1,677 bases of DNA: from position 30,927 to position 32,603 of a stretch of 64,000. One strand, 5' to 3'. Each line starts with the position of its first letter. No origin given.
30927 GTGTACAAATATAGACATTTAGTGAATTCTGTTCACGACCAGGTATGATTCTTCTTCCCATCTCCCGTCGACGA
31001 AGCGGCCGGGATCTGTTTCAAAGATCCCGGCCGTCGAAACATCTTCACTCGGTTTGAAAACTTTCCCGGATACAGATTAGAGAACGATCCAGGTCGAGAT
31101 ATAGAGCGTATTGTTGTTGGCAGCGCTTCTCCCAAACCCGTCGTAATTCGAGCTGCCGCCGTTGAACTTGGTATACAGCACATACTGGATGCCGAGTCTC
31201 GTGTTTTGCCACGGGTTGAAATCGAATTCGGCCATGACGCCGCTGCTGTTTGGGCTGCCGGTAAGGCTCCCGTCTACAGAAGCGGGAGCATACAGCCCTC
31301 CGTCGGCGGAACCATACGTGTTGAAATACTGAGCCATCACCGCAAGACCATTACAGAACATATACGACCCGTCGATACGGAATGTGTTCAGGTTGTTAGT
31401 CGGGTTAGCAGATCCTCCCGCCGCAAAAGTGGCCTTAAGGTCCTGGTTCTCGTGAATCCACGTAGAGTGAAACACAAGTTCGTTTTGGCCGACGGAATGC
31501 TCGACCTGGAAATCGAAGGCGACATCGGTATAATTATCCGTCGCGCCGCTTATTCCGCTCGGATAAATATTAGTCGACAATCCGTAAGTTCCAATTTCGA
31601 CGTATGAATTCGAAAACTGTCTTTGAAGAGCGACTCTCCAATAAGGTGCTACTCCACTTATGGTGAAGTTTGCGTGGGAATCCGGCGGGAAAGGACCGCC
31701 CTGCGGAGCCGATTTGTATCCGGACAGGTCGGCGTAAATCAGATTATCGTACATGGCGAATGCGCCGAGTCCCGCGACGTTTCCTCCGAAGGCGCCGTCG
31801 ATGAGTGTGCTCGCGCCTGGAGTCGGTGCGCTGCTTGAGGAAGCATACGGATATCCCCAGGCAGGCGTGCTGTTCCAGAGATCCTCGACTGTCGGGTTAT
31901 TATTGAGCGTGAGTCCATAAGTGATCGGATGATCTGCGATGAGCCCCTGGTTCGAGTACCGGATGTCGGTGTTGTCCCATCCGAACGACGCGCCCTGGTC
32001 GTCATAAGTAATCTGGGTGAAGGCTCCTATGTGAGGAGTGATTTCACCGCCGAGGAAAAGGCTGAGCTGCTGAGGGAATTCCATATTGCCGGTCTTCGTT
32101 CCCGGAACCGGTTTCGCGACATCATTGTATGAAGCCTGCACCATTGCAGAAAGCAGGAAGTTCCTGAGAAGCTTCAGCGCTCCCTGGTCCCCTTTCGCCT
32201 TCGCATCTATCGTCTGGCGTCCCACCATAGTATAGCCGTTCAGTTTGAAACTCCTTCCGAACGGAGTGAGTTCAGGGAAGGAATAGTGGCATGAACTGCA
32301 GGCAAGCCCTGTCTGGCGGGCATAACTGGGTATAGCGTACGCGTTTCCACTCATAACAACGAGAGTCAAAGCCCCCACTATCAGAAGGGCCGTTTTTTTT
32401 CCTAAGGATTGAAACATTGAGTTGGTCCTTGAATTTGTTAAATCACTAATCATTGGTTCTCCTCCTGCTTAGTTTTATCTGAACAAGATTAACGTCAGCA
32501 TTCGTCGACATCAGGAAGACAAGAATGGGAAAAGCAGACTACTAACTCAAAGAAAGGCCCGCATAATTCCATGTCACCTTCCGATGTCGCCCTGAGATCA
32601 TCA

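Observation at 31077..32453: Cyc2/Cyt572-like fused monohaem cytochrome-porin: candidate outer-membrane Fe(II) oxidase or electron conduit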

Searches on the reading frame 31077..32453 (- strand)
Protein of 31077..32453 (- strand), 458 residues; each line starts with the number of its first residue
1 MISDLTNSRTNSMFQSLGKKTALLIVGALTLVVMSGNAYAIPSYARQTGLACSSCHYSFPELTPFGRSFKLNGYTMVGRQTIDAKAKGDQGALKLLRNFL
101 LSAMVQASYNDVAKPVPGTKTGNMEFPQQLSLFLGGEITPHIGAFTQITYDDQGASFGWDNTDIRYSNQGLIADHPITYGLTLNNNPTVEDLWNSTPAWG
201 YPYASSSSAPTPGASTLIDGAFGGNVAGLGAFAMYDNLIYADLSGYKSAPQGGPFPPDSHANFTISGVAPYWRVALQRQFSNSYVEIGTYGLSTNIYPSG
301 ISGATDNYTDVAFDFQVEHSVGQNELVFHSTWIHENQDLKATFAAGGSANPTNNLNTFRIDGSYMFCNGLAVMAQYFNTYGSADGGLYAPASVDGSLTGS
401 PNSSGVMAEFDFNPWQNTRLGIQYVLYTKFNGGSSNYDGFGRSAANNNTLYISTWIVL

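Call 3: search_protein_families(library=pfam, proteins=[window:31077-32453:-], max_evalue=1)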
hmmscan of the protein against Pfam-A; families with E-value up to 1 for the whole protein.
window:31077-32453:- (458 aa): 0 families

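Call 4: search_protein_families(library=ncbifam, proteins=[window:31077-32453:-], max_evalue=1)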
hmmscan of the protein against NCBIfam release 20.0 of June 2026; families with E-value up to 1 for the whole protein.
window:31077-32453:- (458 aa): 0 families

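Call 5: find_homologous_proteins(query=window:31077-32453:-, max_evalue=0.001)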
Query window:31077-32453:- (458 aa): 7850 proteins with E <= 0.001 among 8000 candidates; the best 120 are listed.
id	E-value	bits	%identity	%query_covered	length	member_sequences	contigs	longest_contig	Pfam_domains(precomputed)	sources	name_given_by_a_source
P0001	3.5e-276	934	90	97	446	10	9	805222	-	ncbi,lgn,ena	-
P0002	8.5e-244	828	77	100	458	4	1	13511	-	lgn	-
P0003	4.4e-243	825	77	100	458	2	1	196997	-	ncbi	-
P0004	1.6e-241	820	80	97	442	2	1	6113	-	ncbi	-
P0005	3.8e-237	806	76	97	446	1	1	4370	-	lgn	-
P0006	4.4e-234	796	76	97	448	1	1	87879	-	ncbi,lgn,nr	ncbi:MAG: cytochrome C [Bacteroidetes bacterium]|nr:cytochrome C [Bacteroidota bacterium]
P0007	1.3e-223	761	73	97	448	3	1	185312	-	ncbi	-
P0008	5.8e-223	759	73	97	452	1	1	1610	-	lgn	-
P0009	8.9e-166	570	57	91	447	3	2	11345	-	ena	-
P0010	2.1e-165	569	56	96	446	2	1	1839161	-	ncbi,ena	-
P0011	5.9e-165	568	55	97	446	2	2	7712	-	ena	-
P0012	1.4e-164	566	56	100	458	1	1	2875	-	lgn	-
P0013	7.8e-164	564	56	92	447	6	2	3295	-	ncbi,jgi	ncbi:MAG: cytochrome C [Candidatus Zixiibacteriota bacterium]|jgi:hypothetical protein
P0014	4.6e-163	561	57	94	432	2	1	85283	-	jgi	jgi:hypothetical protein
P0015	8.9e-163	561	56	95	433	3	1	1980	-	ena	-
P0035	1.1e-156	540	55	94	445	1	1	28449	-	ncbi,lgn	ncbi:MAG: cytochrome C [Calditrichia bacterium]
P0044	8.6e-155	534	52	97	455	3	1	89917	-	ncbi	ncbi:MAG: cytochrome C [Candidatus Kryptoniota bacterium]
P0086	8.0e-151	521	52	97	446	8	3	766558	-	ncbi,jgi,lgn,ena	ncbi:MAG: hypothetical protein WB996_00860 [Ignavibacteriaceae bacterium]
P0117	2.3e-149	516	54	96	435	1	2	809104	-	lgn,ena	-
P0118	2.5e-149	516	53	94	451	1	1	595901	-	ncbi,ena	-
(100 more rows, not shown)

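Call 6: search_solved_structures(query=window:31077-32453:-, max_evalue=10)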
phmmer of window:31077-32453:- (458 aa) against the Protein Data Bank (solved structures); distinct sequences matched with E-value up to 10: 1.
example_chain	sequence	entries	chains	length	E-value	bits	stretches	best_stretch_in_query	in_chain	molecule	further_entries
1jqp_A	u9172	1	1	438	0.6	12.1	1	237-334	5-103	dipeptidyl peptidase I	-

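Call 15: find_encoding_contigs(protein=P0001, flank=10000, max_places=4)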
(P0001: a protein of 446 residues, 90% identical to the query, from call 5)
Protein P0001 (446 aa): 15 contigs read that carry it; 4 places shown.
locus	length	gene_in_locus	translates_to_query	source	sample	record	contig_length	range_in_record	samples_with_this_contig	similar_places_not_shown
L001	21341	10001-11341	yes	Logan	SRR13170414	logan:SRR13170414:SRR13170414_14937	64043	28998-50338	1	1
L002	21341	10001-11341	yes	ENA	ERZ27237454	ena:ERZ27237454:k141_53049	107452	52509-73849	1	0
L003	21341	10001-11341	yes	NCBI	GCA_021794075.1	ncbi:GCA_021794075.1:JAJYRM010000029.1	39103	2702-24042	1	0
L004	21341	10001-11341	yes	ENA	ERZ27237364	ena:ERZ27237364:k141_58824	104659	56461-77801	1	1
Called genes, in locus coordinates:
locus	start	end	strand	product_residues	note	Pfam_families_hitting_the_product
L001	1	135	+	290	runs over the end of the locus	PF02630:SCO1-SenC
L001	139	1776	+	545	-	PF00115:COX1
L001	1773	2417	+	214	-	PF00510:COX3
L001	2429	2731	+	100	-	PF03626:COX4_pro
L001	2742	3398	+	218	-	PF02790:COX2_TM, PF00116:COX2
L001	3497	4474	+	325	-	PF01040:UbiA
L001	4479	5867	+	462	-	PF00034:Cytochrom_C (faint), PF13442:Cytochrome_CBB3 (weak)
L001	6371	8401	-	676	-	PF00033:Cytochrome_B, PF13631:Cytochrom_B_N_2, PF00032:Cytochrom_B_C, PF00034:Cytochrom_C, PF13442:Cytochrome_CBB3, PF00034:Cytochrom_C, PF13442:Cytochrome_CBB3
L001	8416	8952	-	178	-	PF10399:UCR_Fe-S_N (faint), PF00355:Rieske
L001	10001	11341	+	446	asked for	-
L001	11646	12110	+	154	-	PF13442:Cytochrome_CBB3 (faint), PF00034:Cytochrom_C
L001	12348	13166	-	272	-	PF01048:PNP_UDP_1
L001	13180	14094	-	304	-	PF02653:BPD_transp_2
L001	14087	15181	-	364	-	PF02653:BPD_transp_2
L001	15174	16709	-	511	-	PF00005:ABC_tran, PF13175:AAA_15 (faint), PF13304:AAA_21 (faint), PF00005:ABC_tran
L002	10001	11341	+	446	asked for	-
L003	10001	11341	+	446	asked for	-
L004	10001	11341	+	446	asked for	-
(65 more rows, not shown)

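Call 16: predict_structure(alignment_id=A1)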
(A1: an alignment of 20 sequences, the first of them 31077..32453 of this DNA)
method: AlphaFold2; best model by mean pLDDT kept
length: 458 residues; sequences in the alignment: 20
mean_pLDDT: 66.4   pTM: 0.71
mean pLDDT of the five models: 66.4, 65.3, 61.0, 57.9, 57.5
residues with pLDDT >= 90: 0; 70-90: 225; 50-70: 137; < 50: 96
segments of 3 or more residues with pLDDT < 50: 1-19, 27-39, 47-66, 71-79, 86-91, 188-200, 203-206, 389-396
pLDDT, mean of each block of 10 residues (from residue 1): 35 43 51 42 48 43 47 45 47 56 67 71 65 69 74 63 77 82 66 43 52 58 71 84 81 64 82 83 81 82 84 81 79 83 65 81 76 81 62 50 80 68 81 66 78 68
secondary structure, 60 per line:
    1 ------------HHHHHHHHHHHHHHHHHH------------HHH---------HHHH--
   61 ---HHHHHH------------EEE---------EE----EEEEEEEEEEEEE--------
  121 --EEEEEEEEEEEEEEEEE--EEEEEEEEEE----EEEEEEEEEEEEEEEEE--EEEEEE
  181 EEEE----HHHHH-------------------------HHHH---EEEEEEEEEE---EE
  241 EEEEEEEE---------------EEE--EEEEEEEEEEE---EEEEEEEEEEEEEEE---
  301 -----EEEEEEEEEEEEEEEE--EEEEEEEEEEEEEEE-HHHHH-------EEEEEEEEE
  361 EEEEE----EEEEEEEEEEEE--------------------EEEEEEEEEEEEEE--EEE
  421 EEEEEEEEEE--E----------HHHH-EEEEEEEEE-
elements in order: H13-30 H55-58 H64-69 E82-84 E100-112 E123-139 E142-151 E156-172 E175-184 H189-193 H219-222 E226-235 E239-248 E264-266 E269-279 E283-297 E306-321 E324-338 H340-344 E352-365 E370-381 E402-415 E418-430 H444-447 E449-457

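Call 41: list_cluster_members(proteins=[P0141, P0001])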
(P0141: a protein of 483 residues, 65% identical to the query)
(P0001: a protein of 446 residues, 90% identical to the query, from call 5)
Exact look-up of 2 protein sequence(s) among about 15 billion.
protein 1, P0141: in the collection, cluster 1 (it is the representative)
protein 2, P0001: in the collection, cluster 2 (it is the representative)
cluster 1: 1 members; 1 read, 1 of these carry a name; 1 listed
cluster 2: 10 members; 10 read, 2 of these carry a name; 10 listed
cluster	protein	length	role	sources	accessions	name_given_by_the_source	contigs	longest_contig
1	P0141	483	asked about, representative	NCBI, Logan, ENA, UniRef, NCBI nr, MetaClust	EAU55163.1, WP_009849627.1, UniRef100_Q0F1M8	hypothetical protein [Mariprofundus ferrooxydans] | Probable cytochrome c1 protein n=1 Tax=Mariprofundus ferrooxydans PV-1 TaxID=314345 ... | 314345.SPV1_10541 NOG07313 ""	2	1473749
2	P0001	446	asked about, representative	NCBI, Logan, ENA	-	-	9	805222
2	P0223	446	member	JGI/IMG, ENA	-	hypothetical protein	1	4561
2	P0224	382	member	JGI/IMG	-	hypothetical protein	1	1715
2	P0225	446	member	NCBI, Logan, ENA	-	-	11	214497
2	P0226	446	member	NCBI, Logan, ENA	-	-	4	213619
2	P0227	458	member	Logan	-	-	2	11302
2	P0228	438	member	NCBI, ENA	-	-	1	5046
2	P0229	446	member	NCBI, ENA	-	-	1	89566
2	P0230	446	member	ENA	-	-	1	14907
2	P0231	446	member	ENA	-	-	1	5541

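Call 42: list_cluster_members(proteins=[window:31077-32453:-, window:40478-42115:-, window:46536-48893:-, window:33879-35909:+])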
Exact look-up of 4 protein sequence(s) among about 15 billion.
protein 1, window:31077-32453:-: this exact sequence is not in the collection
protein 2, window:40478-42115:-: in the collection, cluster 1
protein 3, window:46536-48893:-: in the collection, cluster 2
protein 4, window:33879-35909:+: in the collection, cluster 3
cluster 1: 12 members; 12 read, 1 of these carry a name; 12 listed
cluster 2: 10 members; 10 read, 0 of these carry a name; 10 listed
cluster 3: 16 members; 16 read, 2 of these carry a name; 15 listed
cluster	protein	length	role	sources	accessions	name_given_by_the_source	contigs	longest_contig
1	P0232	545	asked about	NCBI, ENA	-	-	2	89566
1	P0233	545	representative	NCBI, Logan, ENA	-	-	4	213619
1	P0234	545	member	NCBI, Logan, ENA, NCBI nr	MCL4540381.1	MAG: cbb3-type cytochrome c oxidase subunit I [Bacteroidetes bacterium] | cbb3-type cytochrome c oxidase subunit I [Bacteroidota bacterium]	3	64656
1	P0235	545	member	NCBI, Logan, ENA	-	-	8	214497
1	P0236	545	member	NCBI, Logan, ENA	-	-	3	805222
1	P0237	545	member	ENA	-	-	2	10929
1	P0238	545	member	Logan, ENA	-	-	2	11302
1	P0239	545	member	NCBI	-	-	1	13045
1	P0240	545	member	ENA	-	-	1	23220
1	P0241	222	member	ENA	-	-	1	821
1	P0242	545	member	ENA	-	-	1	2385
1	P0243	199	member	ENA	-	-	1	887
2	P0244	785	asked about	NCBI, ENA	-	-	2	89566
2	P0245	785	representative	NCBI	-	-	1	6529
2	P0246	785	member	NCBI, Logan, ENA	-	-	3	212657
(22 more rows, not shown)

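Call 43: search_dna_similar(query=window:31077-32453:-, collection=plasmids, mode=protein, max_evalue=0.001, max_rows=30)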
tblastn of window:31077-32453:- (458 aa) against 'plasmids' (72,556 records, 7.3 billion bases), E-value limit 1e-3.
Records with a match: 15; places in all: 15; records where one place covers at least 80% of the query: 15.
Best place of each record, by identity: <60% 15.
By first word of the organism name: Ralstonia 6; Caballeronia 2; Acidiphilium 2; Paraburkholderia 1; Polymorphobacter 1; Acidithiobacillus 1; Methylocystis 1; Ideonella 1.
By predicted mobility (MOB-suite, as given by PLSDB): non-mobilizable 10; mobilizable 4; conjugative 1.
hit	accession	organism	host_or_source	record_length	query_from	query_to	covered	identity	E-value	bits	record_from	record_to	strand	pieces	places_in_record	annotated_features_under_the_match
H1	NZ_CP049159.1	Caballeronia sp. SBC1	whole organism,soil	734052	7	458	99%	39.6%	6e-80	277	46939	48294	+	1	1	cytochrome C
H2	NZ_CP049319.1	Caballeronia sp. SBC2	whole organism,soil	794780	7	458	99%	39.6%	6e-80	277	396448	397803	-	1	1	cytochrome C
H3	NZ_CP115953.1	Ralstonia solanacearum CFBP2957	Solanum lycopersicum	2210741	35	458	93%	40.4%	2e-79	275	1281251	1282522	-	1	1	none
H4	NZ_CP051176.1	Ralstonia solanacearum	Whole organism,tomato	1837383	35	458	93%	40.0%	2e-79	276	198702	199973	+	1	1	none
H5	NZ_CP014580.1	Paraburkholderia phytofirmans OLGA172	-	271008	1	455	99%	35.1%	3e-62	226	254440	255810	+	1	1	cytochrome C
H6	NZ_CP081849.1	Polymorphobacter megasporae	Megaspora,lichen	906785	37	458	92%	37.4%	2e-56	209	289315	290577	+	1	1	hypothetical protein | c-type cytochrome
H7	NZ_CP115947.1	Ralstonia solanacearum MolK2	Musa sp.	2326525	8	458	98%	33.4%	6e-55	204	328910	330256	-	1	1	record has no annotation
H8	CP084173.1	Acidithiobacillus ferrooxidans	cell culture,River sediment polluted by ...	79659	47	458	90%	36.3%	2e-66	238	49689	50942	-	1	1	hypothetical protein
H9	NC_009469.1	Acidiphilium cryptum JF-5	-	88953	47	458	90%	36.3%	2e-66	238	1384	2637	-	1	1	hypothetical protein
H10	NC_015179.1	Acidiphilium multivorum AIU301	-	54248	47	458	89%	35.9%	4e-55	241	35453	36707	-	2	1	hypothetical protein (x2)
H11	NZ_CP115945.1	Ralstonia syzygii R24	Syzygium aromaticum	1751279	11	458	98%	32.2%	4e-54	202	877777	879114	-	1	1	none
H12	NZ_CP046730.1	Ralstonia syzygii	tobacco,cell culture,leaf veins ...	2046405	23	458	95%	32.6%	2e-54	202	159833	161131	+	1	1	none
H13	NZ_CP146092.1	Ralstonia sp. RRA.1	-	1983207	39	458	92%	33.7%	9e-54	201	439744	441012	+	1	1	none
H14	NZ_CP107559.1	Methylocystis sp. MJC1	whole organism,Alpine Peat Bogs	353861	23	458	95%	32.0%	1e-60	221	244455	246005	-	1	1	hypothetical protein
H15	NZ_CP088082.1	Ideonella dechloratans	Cell culture,Activated sludge, ...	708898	28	455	93%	30.8%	5e-44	172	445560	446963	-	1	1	cytochrome C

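Call 44: get_annotated_region(hit=H1, flank=6000)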
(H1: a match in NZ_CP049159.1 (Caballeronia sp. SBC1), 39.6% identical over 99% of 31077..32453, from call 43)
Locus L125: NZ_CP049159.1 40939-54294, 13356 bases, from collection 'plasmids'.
description: Caballeronia sp. SBC1 plasmid pSBC1_3, complete sequence
organism: Caballeronia sp. SBC1 (NCBI taxid 2705548)
taxonomy: Bacteria; Pseudomonadota; Betaproteobacteria; Burkholderiales; Burkholderiaceae; Caballeronia; Caballeronia sp. SBC1
host: -; source: whole organism,soil; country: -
typing (MOB-suite, as given by PLSDB): non-mobilizable
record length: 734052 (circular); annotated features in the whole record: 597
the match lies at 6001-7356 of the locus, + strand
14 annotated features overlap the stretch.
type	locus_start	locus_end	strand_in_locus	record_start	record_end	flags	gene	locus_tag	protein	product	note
CDS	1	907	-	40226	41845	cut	-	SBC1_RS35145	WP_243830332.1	transposase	-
CDS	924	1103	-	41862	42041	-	-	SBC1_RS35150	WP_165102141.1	hypothetical protein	-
CDS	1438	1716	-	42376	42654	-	-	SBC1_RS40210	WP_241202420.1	hypothetical protein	-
CDS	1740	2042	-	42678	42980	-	-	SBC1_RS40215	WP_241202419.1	RES domain-containing protein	-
CDS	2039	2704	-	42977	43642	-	-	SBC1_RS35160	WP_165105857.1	hypothetical protein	-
CDS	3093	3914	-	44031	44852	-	-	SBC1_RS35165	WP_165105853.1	DNA-binding protein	-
CDS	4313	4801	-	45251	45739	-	-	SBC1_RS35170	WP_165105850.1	pyridoxamine 5'-phosphate oxidase family protein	-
CDS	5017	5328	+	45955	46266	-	-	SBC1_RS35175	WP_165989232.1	high-potential iron-sulfur protein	-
CDS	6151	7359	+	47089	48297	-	-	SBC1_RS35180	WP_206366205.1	cytochrome C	-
CDS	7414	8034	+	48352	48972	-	-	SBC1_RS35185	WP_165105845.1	c-type cytochrome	-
CDS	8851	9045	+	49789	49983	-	-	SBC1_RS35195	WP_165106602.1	hypothetical protein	-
CDS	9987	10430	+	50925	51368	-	-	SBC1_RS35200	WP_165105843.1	ester cyclase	GO:0030638 - polyketide metabolic process [Evidence IEA]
CDS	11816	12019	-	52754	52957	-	-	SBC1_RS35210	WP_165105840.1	cold shock domain-containing protein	-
CDS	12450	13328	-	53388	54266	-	-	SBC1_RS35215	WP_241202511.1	DNA-binding protein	-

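Call 45: get_annotated_region(hit=H9, flank=6000)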
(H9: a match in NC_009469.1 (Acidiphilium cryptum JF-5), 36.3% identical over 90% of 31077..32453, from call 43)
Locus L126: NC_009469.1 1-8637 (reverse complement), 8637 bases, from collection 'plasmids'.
description: Acidiphilium cryptum JF-5 plasmid pACRY03, complete sequence
organism: Acidiphilium cryptum JF-5 (NCBI taxid 349163)
taxonomy: Bacteria; Pseudomonadota; Alphaproteobacteria; Rhodospirillales; Acetobacteraceae; Acidiphilium; Acidiphilium cryptum; Acidiphilium cryptum JF-5
host: -; source: -; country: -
typing (MOB-suite, as given by PLSDB): conjugative; replicon rep_cluster_296; relaxase MOBF; mating-pair formation MPF_T
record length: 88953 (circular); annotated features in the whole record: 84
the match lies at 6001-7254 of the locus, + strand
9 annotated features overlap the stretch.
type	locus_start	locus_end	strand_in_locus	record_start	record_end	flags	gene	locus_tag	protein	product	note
CDS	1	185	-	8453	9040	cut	pdxT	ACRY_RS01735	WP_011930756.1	pyridoxal 5'-phosphate synthase glutaminase subunit PdxT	GO:0042823 - pyridoxal phosphate biosynthetic process [Evidence IEA]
CDS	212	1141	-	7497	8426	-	pdxS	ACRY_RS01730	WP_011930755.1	pyridoxal 5'-phosphate synthase lyase subunit PdxS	GO:0042823 - pyridoxal phosphate biosynthetic process [Evidence IEA]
CDS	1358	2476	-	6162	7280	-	-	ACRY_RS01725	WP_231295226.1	Rid family hydrolase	-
CDS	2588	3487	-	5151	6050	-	-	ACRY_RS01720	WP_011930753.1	U32 family peptidase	GO:0006744 - ubiquinone biosynthetic process [Evidence IEA]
CDS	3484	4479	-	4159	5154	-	-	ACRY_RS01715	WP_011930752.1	peptidase U32 family protein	-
CDS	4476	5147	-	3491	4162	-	-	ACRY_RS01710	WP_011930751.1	SCP2 sterol-binding domain-containing protein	-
CDS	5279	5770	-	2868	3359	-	-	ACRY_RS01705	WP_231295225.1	transposase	GO:0006313 - DNA transposition [Evidence IEA]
CDS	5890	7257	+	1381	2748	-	-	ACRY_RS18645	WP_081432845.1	hypothetical protein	-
CDS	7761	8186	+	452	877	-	-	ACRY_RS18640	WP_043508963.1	c-type cytochrome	-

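Call 49: get_annotated_region(hit=H3, flank=5000)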
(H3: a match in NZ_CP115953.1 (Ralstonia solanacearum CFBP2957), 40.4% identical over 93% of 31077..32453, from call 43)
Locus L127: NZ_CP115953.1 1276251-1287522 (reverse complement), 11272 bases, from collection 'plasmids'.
description: Ralstonia solanacearum CFBP2957 plasmid pmega, complete sequence
organism: Ralstonia solanacearum CFBP2957 (NCBI taxid 859656)
taxonomy: Bacteria; Pseudomonadota; Betaproteobacteria; Burkholderiales; Burkholderiaceae; Ralstonia; Ralstonia solanacearum; Ralstonia solanacearum CFBP2957
host: -; source: Solanum lycopersicum; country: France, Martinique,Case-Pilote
typing (MOB-suite, as given by PLSDB): non-mobilizable
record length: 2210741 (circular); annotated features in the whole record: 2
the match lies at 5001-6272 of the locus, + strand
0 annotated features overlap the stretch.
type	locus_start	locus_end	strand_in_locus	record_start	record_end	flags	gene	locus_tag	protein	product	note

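Call 50: get_annotated_region(hit=H15, flank=5000)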
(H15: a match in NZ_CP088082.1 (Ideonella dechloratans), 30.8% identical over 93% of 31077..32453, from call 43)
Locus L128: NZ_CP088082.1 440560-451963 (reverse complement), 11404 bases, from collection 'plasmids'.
description: Ideonella dechloratans strain CCUG 30977 plasmid unnamed1, complete sequence
organism: Ideonella dechloratans (NCBI taxid 36863)
taxonomy: Bacteria; Pseudomonadota; Betaproteobacteria; Burkholderiales; Sphaerotilaceae; Ideonella; Ideonella dechloratans
host: -; source: Cell culture,Activated sludge, wastewater treatment plant; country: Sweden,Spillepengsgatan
typing (MOB-suite, as given by PLSDB): non-mobilizable
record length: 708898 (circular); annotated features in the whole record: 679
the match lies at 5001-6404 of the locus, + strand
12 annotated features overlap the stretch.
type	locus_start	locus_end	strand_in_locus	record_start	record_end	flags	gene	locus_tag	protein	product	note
CDS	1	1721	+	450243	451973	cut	-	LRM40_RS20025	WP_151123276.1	bifunctional protein-serine/threonine kinase/phosphatase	GO:0006468 - protein phosphorylation [Evidence IEA]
CDS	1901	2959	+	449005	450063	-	-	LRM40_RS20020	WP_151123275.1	ATP-binding cassette domain-containing protein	-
CDS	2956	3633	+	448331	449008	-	-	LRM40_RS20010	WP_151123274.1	methionine ABC transporter permease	GO:0048473 - D-methionine transport [Evidence IEA]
CDS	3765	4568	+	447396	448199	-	-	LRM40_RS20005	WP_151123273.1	MetQ/NlpA family ABC transporter substrate-binding protein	-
CDS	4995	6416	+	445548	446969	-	-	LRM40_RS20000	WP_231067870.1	cytochrome C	-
CDS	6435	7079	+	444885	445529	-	-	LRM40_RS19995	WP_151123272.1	c-type cytochrome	-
CDS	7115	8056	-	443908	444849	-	-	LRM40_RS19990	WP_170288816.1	GGDEF domain-containing protein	-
CDS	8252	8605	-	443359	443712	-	-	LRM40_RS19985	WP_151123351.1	DUF1304 domain-containing protein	-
CDS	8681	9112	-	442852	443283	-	-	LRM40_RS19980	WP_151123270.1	hypothetical protein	-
CDS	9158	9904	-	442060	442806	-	-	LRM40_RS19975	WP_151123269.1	SDR family oxidoreductase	-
CDS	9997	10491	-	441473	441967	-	-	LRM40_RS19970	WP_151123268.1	cupin domain-containing protein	-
CDS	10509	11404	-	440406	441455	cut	-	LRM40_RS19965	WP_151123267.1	nitronate monooxygenase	-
